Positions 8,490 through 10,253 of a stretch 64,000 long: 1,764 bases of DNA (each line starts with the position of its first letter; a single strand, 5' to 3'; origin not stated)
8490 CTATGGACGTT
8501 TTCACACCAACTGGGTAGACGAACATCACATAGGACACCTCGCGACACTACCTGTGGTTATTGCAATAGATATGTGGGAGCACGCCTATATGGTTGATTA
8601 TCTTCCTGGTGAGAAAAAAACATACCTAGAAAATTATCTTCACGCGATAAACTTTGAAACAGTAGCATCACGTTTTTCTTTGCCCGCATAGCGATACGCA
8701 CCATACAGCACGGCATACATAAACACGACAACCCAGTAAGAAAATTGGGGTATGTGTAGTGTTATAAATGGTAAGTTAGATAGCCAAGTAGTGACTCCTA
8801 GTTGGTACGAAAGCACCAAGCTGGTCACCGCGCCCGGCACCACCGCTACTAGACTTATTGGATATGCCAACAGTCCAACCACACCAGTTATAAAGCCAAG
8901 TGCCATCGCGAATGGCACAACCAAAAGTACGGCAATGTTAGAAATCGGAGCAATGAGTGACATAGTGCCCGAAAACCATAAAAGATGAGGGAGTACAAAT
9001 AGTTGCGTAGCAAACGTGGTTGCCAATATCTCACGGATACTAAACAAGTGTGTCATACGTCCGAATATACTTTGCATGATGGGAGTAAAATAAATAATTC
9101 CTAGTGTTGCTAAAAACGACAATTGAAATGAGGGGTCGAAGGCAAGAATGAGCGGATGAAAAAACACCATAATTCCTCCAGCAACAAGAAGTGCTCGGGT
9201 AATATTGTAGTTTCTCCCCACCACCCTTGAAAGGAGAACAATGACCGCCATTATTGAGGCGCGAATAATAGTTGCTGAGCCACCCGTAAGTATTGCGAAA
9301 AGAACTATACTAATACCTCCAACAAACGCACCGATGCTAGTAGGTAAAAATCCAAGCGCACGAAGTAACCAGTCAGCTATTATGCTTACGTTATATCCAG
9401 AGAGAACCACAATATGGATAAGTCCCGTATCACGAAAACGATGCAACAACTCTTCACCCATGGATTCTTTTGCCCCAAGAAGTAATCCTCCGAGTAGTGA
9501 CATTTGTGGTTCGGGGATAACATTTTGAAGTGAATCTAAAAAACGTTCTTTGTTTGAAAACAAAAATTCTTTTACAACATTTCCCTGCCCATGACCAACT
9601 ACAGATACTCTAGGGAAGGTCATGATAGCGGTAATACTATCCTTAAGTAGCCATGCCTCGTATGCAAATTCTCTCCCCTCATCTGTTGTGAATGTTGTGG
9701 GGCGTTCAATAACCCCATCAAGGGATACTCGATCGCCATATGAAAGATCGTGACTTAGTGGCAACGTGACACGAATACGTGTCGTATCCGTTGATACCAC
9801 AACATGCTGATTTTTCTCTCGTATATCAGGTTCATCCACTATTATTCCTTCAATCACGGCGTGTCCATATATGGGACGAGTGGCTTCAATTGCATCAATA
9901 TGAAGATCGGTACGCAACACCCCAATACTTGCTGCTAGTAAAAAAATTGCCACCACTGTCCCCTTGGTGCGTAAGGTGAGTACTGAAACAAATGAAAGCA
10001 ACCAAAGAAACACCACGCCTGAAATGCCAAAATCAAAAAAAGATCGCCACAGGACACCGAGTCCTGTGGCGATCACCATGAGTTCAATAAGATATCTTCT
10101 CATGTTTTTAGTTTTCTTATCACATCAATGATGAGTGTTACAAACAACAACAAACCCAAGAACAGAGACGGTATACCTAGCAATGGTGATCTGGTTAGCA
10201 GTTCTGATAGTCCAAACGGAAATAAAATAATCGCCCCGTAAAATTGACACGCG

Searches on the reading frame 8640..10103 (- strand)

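Call 74: search_protein_families(library=pfam, proteins=[window:8640-10103:-], max_evalue=0.001)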
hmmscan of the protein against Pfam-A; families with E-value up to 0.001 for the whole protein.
window:8640-10103:- (487 aa): 2 families
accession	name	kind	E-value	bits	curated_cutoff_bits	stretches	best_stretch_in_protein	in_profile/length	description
PF03772.21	Competence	-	7.4e-42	144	23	1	207-469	1-263/270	Competence protein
PF13567.11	DUF4131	-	1.6e-10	41.4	31.6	1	29-164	12-160/165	Domain of unknown function (DUF4131)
